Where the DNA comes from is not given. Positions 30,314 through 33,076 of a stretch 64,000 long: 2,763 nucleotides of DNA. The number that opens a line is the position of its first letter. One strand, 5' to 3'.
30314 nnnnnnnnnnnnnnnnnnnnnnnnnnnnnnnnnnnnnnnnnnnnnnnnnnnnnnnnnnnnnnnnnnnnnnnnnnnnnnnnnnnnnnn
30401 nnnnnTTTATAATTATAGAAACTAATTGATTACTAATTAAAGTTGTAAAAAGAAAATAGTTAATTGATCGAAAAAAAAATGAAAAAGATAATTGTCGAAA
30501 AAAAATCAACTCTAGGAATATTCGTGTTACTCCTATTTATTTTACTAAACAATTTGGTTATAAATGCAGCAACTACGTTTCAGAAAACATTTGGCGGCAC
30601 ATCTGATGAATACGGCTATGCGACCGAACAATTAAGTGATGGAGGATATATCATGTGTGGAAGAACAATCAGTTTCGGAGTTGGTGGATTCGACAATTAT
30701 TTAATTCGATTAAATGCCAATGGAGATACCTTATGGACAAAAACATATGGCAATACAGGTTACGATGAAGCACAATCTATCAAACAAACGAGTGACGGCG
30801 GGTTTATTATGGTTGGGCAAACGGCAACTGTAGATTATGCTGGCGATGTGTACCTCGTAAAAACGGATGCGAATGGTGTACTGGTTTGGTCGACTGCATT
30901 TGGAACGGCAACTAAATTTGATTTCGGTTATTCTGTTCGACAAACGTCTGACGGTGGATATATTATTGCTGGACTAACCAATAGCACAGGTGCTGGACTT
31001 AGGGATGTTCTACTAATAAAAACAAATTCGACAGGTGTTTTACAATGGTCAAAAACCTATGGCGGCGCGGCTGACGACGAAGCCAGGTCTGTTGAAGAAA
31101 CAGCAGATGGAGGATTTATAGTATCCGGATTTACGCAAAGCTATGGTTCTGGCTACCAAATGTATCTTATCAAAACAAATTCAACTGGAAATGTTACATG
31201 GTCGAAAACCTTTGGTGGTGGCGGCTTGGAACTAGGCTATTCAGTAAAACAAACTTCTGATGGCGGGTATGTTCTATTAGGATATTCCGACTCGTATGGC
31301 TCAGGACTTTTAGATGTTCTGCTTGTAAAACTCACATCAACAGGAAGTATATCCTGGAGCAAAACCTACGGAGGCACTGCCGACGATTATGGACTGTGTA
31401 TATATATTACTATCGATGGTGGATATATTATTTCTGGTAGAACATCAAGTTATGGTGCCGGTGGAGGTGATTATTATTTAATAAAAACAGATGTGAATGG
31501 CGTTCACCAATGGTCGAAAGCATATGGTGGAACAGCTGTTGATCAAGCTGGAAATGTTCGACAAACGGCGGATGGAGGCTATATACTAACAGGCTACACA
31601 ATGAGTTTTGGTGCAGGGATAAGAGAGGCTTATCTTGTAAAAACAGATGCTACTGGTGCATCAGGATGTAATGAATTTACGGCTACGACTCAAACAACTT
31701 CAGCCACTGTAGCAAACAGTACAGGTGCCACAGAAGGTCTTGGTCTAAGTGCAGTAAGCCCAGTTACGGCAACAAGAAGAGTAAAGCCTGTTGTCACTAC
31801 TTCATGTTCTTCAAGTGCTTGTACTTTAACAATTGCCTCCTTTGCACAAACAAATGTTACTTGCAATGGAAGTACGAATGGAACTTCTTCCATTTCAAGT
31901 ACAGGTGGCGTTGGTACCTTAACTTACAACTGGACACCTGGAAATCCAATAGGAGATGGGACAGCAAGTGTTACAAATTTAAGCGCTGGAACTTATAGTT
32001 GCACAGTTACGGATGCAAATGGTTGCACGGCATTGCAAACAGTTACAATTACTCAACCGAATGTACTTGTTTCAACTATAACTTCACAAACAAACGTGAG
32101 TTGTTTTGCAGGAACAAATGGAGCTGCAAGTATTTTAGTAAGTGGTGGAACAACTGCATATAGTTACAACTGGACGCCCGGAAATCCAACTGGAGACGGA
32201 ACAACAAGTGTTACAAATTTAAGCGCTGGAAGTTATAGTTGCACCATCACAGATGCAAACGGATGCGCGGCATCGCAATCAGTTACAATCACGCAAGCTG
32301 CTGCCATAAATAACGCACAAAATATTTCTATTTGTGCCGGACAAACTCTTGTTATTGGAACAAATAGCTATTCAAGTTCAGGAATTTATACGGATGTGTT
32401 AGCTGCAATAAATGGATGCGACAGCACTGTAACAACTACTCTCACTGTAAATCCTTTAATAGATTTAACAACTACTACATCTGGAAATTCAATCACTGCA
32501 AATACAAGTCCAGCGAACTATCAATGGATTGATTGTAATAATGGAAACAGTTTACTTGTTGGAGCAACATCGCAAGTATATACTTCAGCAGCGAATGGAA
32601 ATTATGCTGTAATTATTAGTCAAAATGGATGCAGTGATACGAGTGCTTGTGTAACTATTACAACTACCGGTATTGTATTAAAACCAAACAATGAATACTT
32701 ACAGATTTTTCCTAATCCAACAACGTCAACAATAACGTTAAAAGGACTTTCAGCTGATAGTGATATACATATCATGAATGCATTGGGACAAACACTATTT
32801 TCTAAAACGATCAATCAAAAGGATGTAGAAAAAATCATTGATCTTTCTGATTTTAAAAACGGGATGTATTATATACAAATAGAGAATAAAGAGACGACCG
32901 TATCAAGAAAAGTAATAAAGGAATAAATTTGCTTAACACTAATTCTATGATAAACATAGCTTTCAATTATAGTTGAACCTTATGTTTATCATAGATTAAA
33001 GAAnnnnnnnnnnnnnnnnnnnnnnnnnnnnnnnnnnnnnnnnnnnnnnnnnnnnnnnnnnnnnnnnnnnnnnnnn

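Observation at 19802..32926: Three consecutive T9SS cargo genes (1080, 2443, 820 aa) assembled from one shared domain toolkit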

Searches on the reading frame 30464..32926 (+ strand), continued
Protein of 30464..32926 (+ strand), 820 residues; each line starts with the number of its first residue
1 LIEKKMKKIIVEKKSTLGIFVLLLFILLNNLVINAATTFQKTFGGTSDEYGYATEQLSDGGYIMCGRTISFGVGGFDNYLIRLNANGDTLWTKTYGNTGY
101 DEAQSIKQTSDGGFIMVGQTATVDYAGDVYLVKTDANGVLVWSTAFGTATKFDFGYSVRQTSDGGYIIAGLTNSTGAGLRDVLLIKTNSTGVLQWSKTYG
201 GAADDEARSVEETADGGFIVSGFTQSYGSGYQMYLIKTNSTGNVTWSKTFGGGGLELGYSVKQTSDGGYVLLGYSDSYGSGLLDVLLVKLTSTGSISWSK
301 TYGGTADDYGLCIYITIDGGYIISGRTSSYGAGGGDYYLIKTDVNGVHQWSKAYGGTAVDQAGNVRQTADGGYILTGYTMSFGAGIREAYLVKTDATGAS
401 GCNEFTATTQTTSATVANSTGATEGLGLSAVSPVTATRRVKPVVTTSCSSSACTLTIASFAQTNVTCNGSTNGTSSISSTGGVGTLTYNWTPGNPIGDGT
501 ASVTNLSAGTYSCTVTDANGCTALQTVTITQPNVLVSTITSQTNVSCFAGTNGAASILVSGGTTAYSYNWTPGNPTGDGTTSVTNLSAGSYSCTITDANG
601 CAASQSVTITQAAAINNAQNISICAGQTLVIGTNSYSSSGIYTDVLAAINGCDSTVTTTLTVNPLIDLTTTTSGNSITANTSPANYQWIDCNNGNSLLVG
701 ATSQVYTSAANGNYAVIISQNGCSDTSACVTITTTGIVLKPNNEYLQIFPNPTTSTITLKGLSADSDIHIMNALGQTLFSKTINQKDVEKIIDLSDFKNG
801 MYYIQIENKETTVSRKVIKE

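Call 76: search_protein_families(library=pfam, proteins=[P0022, P0023, P0026, P0034, P0036, P0038, P0040, P0044, P0071], max_evalue=0.0001)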
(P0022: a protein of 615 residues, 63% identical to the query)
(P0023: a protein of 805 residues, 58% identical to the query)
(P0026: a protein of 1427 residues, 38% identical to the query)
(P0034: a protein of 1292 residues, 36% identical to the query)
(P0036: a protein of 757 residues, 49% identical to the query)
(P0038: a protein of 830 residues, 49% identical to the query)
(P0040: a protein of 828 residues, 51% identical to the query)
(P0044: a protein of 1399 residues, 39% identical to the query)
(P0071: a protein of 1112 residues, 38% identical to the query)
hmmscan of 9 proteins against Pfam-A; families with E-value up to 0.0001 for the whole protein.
P0022 (615 aa): 2 families
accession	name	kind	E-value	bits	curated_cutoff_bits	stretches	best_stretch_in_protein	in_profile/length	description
PF18962.6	Por_Secre_tail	-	1.5e-11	44.8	27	1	544-613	1-74/75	Secretion system C-terminal sorting domain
PF13573.12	SprB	-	7.7e-10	38.7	28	1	336-370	2-36/37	SprB repeat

P0023 (805 aa): 2 families
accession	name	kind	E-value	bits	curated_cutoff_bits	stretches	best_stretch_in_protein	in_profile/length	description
PF13573.12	SprB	-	4.6e-12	45.8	28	1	458-491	3-36/37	SprB repeat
PF18962.6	Por_Secre_tail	-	7.8e-11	42.6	27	1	736-804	1-75/75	Secretion system C-terminal sorting domain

P0026 (1427 aa): 2 families
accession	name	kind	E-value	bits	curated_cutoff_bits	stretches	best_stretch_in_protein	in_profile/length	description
PF13573.12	SprB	-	1.9e-48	162.2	28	5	449-482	2-35/37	SprB repeat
PF18962.6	Por_Secre_tail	-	2e-13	50.8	27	1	1347-1425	1-74/75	Secretion system C-terminal sorting domain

P0034 (1292 aa): 2 families
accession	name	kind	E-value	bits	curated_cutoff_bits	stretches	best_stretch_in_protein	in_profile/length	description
PF13573.12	SprB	-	1.8e-53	178.3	28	6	829-858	3-32/37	SprB repeat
PF23585.1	DUF7137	-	1.6e-10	41.3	27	0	601-672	44-113/137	Domain of unknown function (DUF7137)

P0036 (757 aa): 2 families
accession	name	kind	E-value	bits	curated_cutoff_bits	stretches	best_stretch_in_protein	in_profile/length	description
PF18962.6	Por_Secre_tail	-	4.7e-09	36.8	27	1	679-753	1-74/75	Secretion system C-terminal sorting domain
PF00801.26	PKD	-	5.1e-06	26.8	23.5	0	529-595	3-80/80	PKD domain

P0038 (830 aa): 1 family
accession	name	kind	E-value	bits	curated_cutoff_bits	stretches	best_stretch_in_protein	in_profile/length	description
PF18962.6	Por_Secre_tail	-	4.3e-10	40.2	27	1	763-827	1-74/75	Secretion system C-terminal sorting domain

P0040 (828 aa): 2 families
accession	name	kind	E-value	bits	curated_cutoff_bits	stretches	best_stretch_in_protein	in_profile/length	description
PF18962.6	Por_Secre_tail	-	2e-08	34.9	27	1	751-825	1-74/75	Secretion system C-terminal sorting domain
PF00801.26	PKD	-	8.7e-05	22.9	23.5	0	602-667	4-80/80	PKD domain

P0044 (1399 aa): 4 families
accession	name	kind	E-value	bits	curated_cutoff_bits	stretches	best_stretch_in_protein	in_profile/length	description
PF13573.12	SprB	-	2.7e-100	328.1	28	11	1004-1036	4-36/37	SprB repeat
PF18962.6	Por_Secre_tail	-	1.3e-11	45.1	27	1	1322-1396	1-73/75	Secretion system C-terminal sorting domain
PF06832.18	BiPBP_C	-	6e-07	29.7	26.8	0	1092-1134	34-83/90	Penicillin-Binding Protein C-terminus Family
PF23585.1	DUF7137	-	7.7e-06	26.1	27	0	864-908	58-103/137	Domain of unknown function (DUF7137)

P0071 (1112 aa): 3 families
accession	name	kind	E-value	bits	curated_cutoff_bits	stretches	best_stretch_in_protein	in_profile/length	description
PF13573.12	SprB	-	1.7e-55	184.8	28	5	693-727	3-37/37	SprB repeat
PF13585.12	CHU_C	-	3.2e-20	72.5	27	1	1004-1080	3-76/86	CHU_C Type IX secretion signal domain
PF23585.1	DUF7137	-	5.4e-10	39.5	27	0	860-911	50-103/137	Domain of unknown function (DUF7137)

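Call 87: search_protein_families(library=padloc, proteins=[window:30464-32926:+], max_evalue=0.001)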
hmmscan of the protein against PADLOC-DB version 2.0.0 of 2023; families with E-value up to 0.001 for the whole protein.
window:30464-32926:+ (820 aa): 0 families

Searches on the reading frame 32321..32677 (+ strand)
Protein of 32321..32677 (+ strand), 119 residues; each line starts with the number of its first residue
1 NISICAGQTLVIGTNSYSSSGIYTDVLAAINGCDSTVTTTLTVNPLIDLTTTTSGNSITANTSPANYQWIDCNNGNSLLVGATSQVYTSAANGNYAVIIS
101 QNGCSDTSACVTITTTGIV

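Call 63: find_homologous_proteins(query=window:32321-32677:+, max_evalue=0.001)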
Query seq(119 aa) (119 aa): 31 proteins with E <= 0.001 among 62 candidates.
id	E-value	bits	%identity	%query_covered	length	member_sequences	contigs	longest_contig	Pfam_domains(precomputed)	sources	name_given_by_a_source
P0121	2.3e-48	181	99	79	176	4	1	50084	PF18962.8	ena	-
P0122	9.2e-37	143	59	37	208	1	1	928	-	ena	-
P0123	1.9e-32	130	66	85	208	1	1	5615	-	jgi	jgi:hypothetical protein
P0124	7.2e-29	118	50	98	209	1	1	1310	PF18962.8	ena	-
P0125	1.5e-26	110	56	91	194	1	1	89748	-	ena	-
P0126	1.7e-23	101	53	98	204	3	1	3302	PF18962.8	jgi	jgi:hypothetical protein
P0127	2.8e-23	100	42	88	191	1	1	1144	-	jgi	jgi:hypothetical protein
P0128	3.0e-22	97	57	77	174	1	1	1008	PF18962.8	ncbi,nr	ncbi:MAG: T9SS type A sorting domain-containing protein [Bacteroidetes bacterium]|nr:T9SS type A sor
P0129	1.2e-21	95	56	73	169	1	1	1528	PF18962.8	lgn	-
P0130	1.5e-21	94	55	77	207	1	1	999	PF18962.8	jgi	jgi:hypothetical protein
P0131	2.6e-21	94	58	75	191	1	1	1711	PF18962.8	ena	-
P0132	1.4e-18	85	56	36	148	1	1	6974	-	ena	-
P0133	2.2e-18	84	56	36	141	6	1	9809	-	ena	-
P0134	5.5e-18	83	61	61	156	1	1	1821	PF18962.8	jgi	jgi:hypothetical protein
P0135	6.3e-18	83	44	92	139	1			-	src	-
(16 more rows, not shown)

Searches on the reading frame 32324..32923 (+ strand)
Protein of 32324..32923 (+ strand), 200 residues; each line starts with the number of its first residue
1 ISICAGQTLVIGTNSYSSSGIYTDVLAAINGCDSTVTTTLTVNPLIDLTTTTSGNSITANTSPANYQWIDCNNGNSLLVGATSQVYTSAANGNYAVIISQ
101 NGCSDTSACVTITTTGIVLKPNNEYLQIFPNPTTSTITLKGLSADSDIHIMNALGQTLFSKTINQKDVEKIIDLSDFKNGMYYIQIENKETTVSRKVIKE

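Call 70: predict_structure(alignment_id=A2)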
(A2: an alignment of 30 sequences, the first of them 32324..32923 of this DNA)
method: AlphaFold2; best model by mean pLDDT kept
length: 200 residues; sequences in the alignment: 30
mean_pLDDT: 88.7   pTM: 0.59
mean pLDDT of the five models: 88.7, 88.4, 88.0, 87.6, 86.0
residues with pLDDT >= 90: 127; 70-90: 58; 50-70: 14; < 50: 1
segments of 3 or more residues with pLDDT < 50: none
pLDDT, mean of each block of 10 residues (from residue 1): 95 95 89 91 96 93 97 95 94 96 95 66 70 92 84 85 77 93 84 86
secondary structure, 60 per line:
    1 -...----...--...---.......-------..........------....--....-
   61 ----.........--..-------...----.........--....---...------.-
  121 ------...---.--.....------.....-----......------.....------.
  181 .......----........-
elements in order: E2-4 E9-11 E14-16 E20-26 E34-43 E50-53 E56-59 E65-70 E85-87 E92-100 E103-106 E110-112 E127-129 E136-140 E147-151 E157-162 E169-173 E180-187 E192-199

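Call 73: fold_search(model_id=the predicted structure, library=pdb)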
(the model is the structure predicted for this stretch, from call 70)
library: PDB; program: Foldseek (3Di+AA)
matches with E <= 10: 1676; with E <= 0.001: 56
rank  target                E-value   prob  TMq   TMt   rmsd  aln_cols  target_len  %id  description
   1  9flv_A                4.8e-06  1.00  0.43  0.23  14.7       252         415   13  CryoEM structure of the fragment-5 (2393-2807) in the grappling hook protein A (GhpA) in the bacterium Aureispira sp.  (released 2024-10-16)
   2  5xwu_C                1.2e-05  1.00  0.26  0.19  16.0       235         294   13  Crystal structure of PTPdelta Ig1-Ig3 in complex with SALM2 LRR-Ig (released 2018-06-06)
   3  5k6z_B                3.7e-05  1.00  0.23  0.14  19.3       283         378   12  Sidekick chimera containing sidekick-2 immunoglobulin domains 1-2 and sidekick-1 immunoglobulin domains 3-4 (released 2016-09-28)
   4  9flu_A                4.3e-05  1.00  0.41  0.27  13.3       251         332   18  CryoEM structure of the fragment-1 (3402-3733) in the grappling hook protein A (GhpA) in the bacterium Aureispira sp.  (released 2024-10-16)
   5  5xwu_A                5.6e-05  1.00  0.26  0.18  16.6       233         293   14  Crystal structure of PTPdelta Ig1-Ig3 in complex with SALM2 LRR-Ig (released 2018-06-06)
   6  9g8b_A                6.2e-05  1.00  0.38  0.25  13.2       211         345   17  CryoEM structure of the fragment-2 (2892-3236) in the grappling hook protein A (GhpA) in the bacterium Aureispira sp.  (released 2024-10-16)
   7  5wy8_A                6.5e-05  1.00  0.23  0.16  16.8       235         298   14  Crystal structure of PTP delta Ig1-Ig3 in complex with IL1RAPL1 Ig1-Ig3 (released 2017-11-22)
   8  3wn5_C                8.5e-05  1.00  0.28  0.32  10.4       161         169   14  Crystal structure of asymmetrically engineered Fc variant in complex with FcgRIIIa (released 2014-11-19)
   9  5xnp_D                8.5e-05  1.00  0.27  0.19  15.3       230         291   12  Crystal structures of human SALM5 in complex with human PTPdelta (released 2018-01-24)
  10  5xwt_C                1.0e-04  1.00  0.27  0.16  15.5       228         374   13  Crystal structure of PTPdelta Ig1-Fn1 in complex with SALM5 LRR-Ig (released 2018-06-06)
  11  3wn5_F                1.2e-04  1.00  0.28  0.32  10.5       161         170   14  Crystal structure of asymmetrically engineered Fc variant in complex with FcgRIIIa (released 2014-11-19)
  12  5xwt_A                1.2e-04  1.00  0.27  0.15  15.4       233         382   12  Crystal structure of PTPdelta Ig1-Fn1 in complex with SALM5 LRR-Ig (released 2018-06-06)
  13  2yd9                  1.3e-04  1.00  0.27  0.21  16.4       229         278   12  Crystal structure of the N-terminal Ig1-3 module of Human Receptor Protein Tyrosine Phosphatase Sigma (released 2011-04-13)
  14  5k6z_A                1.4e-04  1.00  0.24  0.15  19.0       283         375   12  Sidekick chimera containing sidekick-2 immunoglobulin domains 1-2 and sidekick-1 immunoglobulin domains 3-4 (released 2016-09-28)
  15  9rcu_A                1.5e-04  1.00  0.35  0.27  13.3       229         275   16  Cardioderma bat coronavirus 2B receptor binding domain in complex with human CEACAM6 (released 2026-04-08)
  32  8qb1_A                4.5e-04  1.00  0.33  0.73   3.0        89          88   25  C-terminal domain of mirolase from Tannerella forsythia (released 2024-02-28)
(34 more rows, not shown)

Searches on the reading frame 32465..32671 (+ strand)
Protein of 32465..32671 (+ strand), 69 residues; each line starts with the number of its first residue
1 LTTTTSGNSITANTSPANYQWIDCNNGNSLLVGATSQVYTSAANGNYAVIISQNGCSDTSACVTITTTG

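Call 102: search_protein_representatives(alignment_id=A4)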
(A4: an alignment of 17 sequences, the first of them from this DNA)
Query: 17 sequences, 69 profile positions. Proteins with E-value up to 0.001 (for the whole library): 27136; up to 1e-10: 15781; up to 1e-30: 760. The best 150 are listed.
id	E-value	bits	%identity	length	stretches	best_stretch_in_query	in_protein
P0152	0.0e+00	1211.1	-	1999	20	3-67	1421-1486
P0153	2.1e-242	799.7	-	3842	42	28-57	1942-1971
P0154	2.5e-188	626.4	-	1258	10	3-63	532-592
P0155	5.6e-183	609.3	-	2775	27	10-66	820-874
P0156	1.4e-161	540.8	-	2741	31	5-68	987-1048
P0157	8.6e-144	483.8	-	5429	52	15-65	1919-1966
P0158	1.8e-140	473.1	-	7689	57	11-66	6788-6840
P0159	2.7e-140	472.6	-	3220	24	6-66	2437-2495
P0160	1.7e-137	463.6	-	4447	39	10-61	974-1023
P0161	3.9e-135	456.0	-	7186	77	26-67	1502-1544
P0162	3.5e-125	424.1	-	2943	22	9-66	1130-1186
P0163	2.4e-122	415.0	-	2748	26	14-60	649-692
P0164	4.5e-122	414.2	-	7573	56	15-61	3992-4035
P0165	1.7e-120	409.1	-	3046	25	11-58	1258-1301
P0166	8.5e-120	406.9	-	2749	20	10-65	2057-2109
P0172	6.4e-108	368.9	-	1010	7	2-66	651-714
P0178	1.0e-100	345.8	-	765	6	2-66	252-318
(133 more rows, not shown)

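Call 103: search_protein_families(library=pfam, proteins=[P0152, P0154, P0178, P0172], max_evalue=0.001)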
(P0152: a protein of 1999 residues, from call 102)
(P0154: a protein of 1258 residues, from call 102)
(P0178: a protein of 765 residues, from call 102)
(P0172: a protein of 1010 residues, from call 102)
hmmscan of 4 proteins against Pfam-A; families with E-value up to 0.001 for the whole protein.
P0152 (1999 aa): 9 families
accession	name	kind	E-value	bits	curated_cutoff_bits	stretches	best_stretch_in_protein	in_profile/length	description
PF13385.13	Laminin_G_3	-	3.2e-52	177.1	27.6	2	31-185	1-151/151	Concanavalin A-like lectin/glucanases superfamily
PF02210.31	Laminin_G_2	-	9.3e-15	55.7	22.9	2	536-632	20-123/126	Laminin G domain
PF18962.6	Por_Secre_tail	-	1.3e-14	54.6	27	1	1925-1995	1-72/75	Secretion system C-terminal sorting domain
PF04360.17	Serglycin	-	1.7e-11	44.7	30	0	877-891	30-44/149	Serglycin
PF07495.19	Y_Y_Y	-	4.5e-11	42.9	26.6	0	1026-1056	13-44/65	Y_Y_Y domain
PF00630.25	Filamin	-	4.9e-11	43.8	26.9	0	774-845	50-83/93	Filamin/ABP280 repeat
PF00054.30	Laminin_G_1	-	4.9e-06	27.2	24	0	537-595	22-78/131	Laminin G domain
PF00354.24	Pentaxin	-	6.7e-05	23.1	25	0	88-187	62-166/194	Pentaxin family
PF11589.14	DUF3244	-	0.00016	22.1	25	1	1930-1989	27-88/96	Domain of unknown function (DUF3244)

P0154 (1258 aa): 2 families
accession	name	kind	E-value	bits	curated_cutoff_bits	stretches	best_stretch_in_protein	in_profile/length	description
PF18962.6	Por_Secre_tail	-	2.4e-10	41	27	1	1186-1254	1-72/75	Secretion system C-terminal sorting domain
PF12838.12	Fer4_7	-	6.2e-06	27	27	0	513-596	2-49/52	4Fe-4S dicluster domain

P0178 (765 aa): 6 families
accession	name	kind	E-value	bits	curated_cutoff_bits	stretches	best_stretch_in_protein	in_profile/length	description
PF13385.13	Laminin_G_3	-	3.1e-23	83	27.6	1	31-181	1-151/151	Concanavalin A-like lectin/glucanases superfamily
PF18962.6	Por_Secre_tail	-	2.6e-11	44.1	27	1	692-761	2-72/75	Secretion system C-terminal sorting domain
PF22352.2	K319L-like_PKD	-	4.2e-09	36.7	27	0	536-580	10-58/84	K319L-like, PKD domain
PF16820.11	PKD_3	-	9.1e-08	32.3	26.3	0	551-589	30-65/68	PKD-like domain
PF11589.14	DUF3244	-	5.4e-05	23.6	25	1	697-755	28-88/96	Domain of unknown function (DUF3244)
PF02210.31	Laminin_G_2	-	0.00034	21.5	22.9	1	80-170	19-123/126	Laminin G domain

P0172 (1010 aa): 3 families
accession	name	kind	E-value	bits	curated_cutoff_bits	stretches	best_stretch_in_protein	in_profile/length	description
PF18962.6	Por_Secre_tail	-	1.8e-10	41.4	27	1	938-1001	1-67/75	Secretion system C-terminal sorting domain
PF12838.12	Fer4_7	-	0.00011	23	27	0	491-574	1-50/52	4Fe-4S dicluster domain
PF14505.12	DUF4438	-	0.00016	21.8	24.9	0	286-316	65-95/135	Domain of unknown function (DUF4438), N-terminal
